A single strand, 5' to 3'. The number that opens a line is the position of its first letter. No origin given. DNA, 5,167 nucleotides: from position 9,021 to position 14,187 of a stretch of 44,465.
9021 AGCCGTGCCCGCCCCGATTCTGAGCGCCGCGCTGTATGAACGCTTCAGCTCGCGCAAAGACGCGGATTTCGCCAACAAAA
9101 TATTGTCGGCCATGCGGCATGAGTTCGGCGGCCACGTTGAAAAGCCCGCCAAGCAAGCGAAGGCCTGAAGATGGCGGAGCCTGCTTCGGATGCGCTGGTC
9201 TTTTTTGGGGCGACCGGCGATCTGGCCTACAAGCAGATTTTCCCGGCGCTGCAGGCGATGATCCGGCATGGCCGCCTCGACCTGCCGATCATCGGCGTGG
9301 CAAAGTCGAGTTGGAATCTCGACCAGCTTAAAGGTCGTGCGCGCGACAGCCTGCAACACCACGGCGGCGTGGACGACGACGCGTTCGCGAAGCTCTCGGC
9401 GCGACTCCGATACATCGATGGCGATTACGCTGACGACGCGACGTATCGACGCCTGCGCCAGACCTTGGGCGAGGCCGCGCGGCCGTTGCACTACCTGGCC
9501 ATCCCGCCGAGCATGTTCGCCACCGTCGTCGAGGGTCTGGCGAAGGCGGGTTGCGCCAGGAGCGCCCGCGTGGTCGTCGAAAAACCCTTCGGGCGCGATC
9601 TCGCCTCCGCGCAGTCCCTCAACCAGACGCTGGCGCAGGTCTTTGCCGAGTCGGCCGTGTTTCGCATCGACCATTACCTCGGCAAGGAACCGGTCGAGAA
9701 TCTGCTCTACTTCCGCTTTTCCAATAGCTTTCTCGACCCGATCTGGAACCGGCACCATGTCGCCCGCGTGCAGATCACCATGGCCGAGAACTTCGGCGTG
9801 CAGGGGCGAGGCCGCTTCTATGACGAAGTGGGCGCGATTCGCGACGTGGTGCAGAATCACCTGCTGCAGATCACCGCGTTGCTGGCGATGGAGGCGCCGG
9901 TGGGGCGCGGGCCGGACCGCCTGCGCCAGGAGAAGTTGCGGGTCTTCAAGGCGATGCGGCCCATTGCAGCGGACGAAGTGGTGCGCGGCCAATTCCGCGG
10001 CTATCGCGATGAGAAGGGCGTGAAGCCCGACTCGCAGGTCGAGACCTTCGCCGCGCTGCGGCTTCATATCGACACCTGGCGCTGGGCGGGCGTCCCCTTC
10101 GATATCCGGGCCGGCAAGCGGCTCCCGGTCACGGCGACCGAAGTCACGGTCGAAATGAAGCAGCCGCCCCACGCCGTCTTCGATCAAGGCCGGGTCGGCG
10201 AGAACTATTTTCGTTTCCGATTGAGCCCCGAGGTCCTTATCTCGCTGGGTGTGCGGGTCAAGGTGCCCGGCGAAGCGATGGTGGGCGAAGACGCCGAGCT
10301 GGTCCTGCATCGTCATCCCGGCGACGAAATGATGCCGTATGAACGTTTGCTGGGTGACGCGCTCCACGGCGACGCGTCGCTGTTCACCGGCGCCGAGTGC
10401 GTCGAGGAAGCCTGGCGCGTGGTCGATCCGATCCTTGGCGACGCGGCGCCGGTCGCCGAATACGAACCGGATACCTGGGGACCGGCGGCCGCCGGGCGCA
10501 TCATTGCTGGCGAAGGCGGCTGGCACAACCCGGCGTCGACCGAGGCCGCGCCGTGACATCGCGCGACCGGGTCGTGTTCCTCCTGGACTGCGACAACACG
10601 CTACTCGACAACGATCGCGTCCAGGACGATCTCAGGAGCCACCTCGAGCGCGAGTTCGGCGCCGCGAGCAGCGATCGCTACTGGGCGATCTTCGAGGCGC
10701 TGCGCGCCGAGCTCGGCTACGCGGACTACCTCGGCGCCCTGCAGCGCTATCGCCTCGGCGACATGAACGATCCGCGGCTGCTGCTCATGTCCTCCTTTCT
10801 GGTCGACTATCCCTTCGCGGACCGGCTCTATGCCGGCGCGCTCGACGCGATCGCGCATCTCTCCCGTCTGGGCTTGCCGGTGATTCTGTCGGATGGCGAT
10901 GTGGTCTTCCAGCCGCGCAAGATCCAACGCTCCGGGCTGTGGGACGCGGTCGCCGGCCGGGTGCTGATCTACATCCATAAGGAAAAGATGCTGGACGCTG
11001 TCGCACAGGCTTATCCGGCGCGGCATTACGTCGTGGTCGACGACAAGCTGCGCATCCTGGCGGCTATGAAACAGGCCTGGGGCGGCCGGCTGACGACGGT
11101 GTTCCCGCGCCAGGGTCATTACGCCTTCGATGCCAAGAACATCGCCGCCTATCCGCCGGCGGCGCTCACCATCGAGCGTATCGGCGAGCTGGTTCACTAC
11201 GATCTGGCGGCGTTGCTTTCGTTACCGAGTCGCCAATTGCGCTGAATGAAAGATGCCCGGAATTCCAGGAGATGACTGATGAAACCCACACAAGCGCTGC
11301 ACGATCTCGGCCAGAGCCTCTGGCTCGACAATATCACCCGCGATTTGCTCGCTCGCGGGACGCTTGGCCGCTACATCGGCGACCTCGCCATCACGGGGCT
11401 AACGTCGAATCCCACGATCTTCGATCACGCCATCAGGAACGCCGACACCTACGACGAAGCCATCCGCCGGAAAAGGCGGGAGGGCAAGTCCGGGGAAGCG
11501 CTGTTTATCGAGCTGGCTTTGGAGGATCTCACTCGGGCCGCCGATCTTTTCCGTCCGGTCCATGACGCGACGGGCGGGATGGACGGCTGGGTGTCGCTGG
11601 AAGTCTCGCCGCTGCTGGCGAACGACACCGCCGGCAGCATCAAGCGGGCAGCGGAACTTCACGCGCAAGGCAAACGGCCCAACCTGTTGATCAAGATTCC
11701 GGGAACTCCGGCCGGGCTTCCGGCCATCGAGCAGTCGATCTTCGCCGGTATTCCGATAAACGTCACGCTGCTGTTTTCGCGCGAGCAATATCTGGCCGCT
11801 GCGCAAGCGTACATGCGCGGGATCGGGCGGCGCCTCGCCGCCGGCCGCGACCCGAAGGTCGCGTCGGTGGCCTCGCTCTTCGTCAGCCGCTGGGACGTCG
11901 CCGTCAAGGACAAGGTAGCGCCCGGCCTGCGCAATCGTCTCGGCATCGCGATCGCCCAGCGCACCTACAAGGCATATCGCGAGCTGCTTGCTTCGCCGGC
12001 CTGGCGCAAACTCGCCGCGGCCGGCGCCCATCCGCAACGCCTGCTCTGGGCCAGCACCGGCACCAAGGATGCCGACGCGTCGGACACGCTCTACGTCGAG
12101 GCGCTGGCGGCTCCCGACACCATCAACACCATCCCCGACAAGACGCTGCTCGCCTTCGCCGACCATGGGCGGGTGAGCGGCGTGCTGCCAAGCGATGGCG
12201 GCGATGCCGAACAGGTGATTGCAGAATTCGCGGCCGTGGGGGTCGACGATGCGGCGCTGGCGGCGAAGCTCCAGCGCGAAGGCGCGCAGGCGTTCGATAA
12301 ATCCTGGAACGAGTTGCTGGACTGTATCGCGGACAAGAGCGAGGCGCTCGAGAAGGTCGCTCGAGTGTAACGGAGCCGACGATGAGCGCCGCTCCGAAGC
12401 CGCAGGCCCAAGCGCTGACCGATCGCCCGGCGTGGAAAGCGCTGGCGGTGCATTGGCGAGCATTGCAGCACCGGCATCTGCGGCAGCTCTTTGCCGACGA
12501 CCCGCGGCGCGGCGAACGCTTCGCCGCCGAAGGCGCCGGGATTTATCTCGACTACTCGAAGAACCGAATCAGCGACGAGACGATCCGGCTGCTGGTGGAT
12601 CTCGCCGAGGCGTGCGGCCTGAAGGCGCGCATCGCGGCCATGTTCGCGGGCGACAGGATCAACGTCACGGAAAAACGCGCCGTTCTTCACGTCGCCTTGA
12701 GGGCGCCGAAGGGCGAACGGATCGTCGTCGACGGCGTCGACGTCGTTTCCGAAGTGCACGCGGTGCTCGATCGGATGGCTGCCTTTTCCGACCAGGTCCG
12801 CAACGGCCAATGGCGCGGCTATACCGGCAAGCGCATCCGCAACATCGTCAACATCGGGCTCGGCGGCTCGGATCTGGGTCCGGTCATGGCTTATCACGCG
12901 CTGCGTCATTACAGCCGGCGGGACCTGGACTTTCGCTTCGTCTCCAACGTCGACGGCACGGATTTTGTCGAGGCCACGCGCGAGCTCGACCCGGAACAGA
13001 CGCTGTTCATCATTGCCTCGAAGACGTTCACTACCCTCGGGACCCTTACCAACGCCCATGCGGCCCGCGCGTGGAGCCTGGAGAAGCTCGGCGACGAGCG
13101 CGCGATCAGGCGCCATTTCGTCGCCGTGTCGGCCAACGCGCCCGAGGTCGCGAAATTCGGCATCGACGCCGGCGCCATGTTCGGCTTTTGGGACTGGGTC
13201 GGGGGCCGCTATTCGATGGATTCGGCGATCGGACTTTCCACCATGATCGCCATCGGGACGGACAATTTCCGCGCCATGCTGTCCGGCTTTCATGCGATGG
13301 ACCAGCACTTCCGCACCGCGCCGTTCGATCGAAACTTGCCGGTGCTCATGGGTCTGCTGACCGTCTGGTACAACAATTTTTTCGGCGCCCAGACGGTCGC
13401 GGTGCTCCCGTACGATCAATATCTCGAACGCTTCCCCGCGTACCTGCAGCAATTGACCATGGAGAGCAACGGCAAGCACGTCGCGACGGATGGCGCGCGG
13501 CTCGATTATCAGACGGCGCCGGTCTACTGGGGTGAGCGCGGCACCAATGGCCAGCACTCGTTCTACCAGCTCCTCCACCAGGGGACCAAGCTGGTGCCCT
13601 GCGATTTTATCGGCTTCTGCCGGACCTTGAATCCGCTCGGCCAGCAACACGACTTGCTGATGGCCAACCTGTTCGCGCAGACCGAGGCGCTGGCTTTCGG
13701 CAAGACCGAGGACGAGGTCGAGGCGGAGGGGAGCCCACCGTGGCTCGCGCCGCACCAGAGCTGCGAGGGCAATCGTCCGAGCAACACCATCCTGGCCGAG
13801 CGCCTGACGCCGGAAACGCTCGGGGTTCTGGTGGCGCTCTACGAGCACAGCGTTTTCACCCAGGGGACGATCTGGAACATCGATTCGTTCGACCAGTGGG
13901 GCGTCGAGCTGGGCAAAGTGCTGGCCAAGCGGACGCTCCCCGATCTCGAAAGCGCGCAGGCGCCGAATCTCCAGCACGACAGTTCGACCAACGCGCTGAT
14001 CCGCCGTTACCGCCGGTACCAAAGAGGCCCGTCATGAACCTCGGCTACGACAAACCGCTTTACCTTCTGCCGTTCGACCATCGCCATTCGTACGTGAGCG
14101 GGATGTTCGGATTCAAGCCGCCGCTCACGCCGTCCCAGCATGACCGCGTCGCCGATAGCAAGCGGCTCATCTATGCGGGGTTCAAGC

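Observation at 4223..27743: Roughly 23.5 kb co-directional array interleaving beta-1,2-glucan synthesis and breakdown enzymes with a complete oxidative pentose-phosphate set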

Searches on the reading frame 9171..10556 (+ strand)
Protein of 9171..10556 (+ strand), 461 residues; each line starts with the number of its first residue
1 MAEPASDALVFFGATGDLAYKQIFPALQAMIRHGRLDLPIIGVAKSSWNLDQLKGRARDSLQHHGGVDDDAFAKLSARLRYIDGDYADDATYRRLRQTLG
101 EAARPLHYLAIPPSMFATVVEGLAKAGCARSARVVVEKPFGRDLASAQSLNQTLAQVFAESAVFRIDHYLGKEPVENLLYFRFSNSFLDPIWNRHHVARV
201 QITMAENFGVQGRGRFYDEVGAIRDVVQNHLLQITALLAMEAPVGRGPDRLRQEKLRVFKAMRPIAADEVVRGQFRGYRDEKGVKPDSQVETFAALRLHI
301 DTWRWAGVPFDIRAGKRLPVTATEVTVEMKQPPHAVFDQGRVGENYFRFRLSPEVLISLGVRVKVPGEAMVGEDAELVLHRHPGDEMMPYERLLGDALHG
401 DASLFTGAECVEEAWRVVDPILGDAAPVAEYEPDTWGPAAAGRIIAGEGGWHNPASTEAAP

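Call 3: search_protein_families(library=pfam, proteins=[window:9171-10556:+])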
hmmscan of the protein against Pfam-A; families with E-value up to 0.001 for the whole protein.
window:9171-10556:+ (461 aa): 2 families
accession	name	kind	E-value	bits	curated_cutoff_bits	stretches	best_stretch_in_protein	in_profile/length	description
PF02781.21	G6PD_C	-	8.3e-90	301.3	27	1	180-449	2-292/296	Glucose-6-phosphate dehydrogenase, C-terminal domain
PF00479.28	G6PD_N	-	9.8e-50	170.2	22.1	1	10-177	1-183/183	Glucose-6-phosphate dehydrogenase, NAD binding domain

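Call 29: search_protein_families(library=ncbifam, proteins=[window:9171-10556:+])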
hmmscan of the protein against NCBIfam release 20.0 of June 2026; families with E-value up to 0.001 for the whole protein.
window:9171-10556:+ (461 aa): 3 families
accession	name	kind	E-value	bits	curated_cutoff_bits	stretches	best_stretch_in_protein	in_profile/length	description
TIGR00871.1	zwf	equivalog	1.3e-142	475.9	400.6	1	7-449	3-480/486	glucose-6-phosphate dehydrogenase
NF009492.0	PRK12853.1-3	equivalog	1e-130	436.9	428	1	4-451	7-470/472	glucose-6-phosphate dehydrogenase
NF004331.0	PRK05722.2-1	equivalog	1.1e-61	209.4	622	1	9-328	6-323/425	glucose-6-phosphate dehydrogenase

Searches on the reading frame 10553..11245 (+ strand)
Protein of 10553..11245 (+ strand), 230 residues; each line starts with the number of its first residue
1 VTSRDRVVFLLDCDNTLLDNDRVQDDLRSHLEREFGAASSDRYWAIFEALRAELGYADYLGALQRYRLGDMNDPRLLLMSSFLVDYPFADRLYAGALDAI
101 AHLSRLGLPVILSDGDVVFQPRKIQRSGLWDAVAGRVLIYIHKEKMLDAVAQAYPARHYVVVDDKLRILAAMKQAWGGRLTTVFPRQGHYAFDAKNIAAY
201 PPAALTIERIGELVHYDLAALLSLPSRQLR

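Call 3: search_protein_families(library=pfam, proteins=[window:10553-11245:+])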
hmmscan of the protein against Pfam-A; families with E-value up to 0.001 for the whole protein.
window:10553-11245:+ (230 aa): 1 family
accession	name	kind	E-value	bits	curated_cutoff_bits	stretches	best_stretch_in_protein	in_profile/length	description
PF00702.32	Hydrolase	-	5.2e-08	33.9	26.4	1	8-175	3-190/191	haloacid dehalogenase-like hydrolase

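Call 29: search_protein_families(library=ncbifam, proteins=[window:10553-11245:+])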
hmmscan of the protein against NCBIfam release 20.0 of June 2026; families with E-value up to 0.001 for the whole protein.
window:10553-11245:+ (230 aa): 0 families

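Call 70: search_solved_structures(query=window:10553-11245:+, max_evalue=1)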
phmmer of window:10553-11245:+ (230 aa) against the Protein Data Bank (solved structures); distinct sequences matched with E-value up to 1: 3.
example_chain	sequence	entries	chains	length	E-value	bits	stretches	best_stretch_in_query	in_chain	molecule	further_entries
2p11_A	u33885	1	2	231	7e-106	356.1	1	6-222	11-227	Hypothetical protein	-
2pke_A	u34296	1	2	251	0.047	16.5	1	91-172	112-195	Haloacid delahogenase-like family hydrolase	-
4esb_A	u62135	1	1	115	0.51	13.2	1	137-183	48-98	Transcriptional regulator, PadR family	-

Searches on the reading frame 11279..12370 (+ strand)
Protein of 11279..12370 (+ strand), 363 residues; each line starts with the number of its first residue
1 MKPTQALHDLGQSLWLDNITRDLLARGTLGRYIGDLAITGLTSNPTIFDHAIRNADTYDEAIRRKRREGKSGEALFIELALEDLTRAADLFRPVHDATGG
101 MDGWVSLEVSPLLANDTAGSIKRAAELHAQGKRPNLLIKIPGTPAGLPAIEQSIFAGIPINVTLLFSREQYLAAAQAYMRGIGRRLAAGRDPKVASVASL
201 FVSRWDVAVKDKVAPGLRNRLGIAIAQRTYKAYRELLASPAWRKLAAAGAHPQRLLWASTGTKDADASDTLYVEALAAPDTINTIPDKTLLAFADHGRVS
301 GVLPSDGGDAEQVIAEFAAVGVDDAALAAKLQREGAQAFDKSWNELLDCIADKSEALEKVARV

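Call 3: search_protein_families(library=pfam, proteins=[window:11279-12370:+])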
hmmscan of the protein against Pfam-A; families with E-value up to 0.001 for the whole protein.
window:11279-12370:+ (363 aa): 1 family
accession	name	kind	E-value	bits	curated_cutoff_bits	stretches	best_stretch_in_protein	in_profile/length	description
PF00923.25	TAL_FSA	-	2.1e-77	260.7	27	1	14-348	1-283/285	Transaldolase/Fructose-6-phosphate aldolase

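Call 29: search_protein_families(library=ncbifam, proteins=[window:11279-12370:+])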
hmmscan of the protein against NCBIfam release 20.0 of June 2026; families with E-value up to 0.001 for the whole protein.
window:11279-12370:+ (363 aa): 10 families
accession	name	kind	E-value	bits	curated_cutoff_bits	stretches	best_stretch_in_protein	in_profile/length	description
NF002881.0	PRK03343.1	subfamily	7.3e-137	456.3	367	1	1-358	3-368/370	transaldolase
NF007080.0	PRK09533.1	equivalog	3.4e-118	395.9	712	1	1-357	2-375/949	bifunctional transaldolase/phosoglucose isomerase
TIGR00876.1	tal_mycobact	equivalog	8e-83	278.7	233.75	1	12-348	3-349/350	transaldolase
NF003026.0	PRK03903.1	equivalog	3.2e-60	204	344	1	12-348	5-321/323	transaldolase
TIGR00875.1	fsa_talC_mipB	equivalog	3.3e-09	36.5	245.95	1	95-177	44-121/213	fructose-6-phosphate aldolase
TIGR00874.1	talAB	equivalog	4.1e-09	36.2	396.2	1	102-179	88-170/317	transaldolase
NF008965.0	PRK12309.1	equivalog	1.7e-05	24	550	1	101-180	93-177/392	transaldolase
NF009001.0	PRK12346.1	subfamily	3.2e-05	23.6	439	1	101-178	88-170/316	transaldolase A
NF009299.0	PRK12656.1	equivalog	3.2e-05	23.5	214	0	112-177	61-125/222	fructose-6-phosphate aldolase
NF009296.0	PRK12653.1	subfamily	0.00076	19.3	306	0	112-177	60-123/220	fructose-6-phosphate aldolase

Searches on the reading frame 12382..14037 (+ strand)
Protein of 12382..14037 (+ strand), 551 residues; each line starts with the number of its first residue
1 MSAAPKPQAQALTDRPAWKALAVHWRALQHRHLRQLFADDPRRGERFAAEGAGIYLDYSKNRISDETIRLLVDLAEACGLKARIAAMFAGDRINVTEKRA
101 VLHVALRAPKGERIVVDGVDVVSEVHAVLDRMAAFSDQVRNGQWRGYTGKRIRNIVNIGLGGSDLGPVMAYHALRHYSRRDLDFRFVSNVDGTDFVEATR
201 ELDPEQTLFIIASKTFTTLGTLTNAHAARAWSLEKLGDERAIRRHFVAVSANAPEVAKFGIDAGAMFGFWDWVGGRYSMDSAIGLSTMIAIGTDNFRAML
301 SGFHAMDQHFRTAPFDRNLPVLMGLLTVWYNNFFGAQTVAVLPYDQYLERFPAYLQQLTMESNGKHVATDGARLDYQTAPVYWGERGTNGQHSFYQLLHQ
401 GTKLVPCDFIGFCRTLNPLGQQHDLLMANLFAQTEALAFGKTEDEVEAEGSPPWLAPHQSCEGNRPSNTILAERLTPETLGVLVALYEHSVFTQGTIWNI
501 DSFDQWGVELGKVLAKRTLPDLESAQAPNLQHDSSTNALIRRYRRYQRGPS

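Call 3: search_protein_families(library=pfam, proteins=[window:12382-14037:+])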
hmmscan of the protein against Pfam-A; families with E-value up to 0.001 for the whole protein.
window:12382-14037:+ (551 aa): 1 family
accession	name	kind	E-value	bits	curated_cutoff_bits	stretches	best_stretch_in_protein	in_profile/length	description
PF00342.24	PGI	-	2.9e-215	715.9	22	1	57-540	1-486/486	Phosphoglucose isomerase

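Call 29: search_protein_families(library=ncbifam, proteins=[window:12382-14037:+])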
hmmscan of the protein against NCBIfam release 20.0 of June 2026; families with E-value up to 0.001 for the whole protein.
window:12382-14037:+ (551 aa): 7 families
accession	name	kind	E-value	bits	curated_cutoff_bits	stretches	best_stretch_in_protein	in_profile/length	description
NF001211.0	PRK00179.1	equivalog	4.1e-253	840.7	492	1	10-546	4-542/544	glucose-6-phosphate isomerase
NF010695.0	PRK14095.1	equivalog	1.7e-127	426.3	703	1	40-533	33-524/536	glucose-6-phosphate isomerase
NF010696.0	PRK14096.1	equivalog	3.3e-61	207.4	671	2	49-412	17-371/528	glucose-6-phosphate isomerase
NF003016.0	PRK03868.1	equivalog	5.2e-34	117.8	487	1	150-519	56-407/410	glucose-6-phosphate isomerase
NF010697.0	PRK14097.1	equivalog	8.7e-21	74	443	1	153-512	74-425/448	glucose-6-phosphate isomerase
NF007080.0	PRK09533.1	equivalog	2.4e-19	68.7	712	1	119-366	431-667/949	bifunctional transaldolase/phosoglucose isomerase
NF040629.1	PGI_Meth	equivalog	1.2e-18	67.5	350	1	145-512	53-392/396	glucose-6-phosphate isomerase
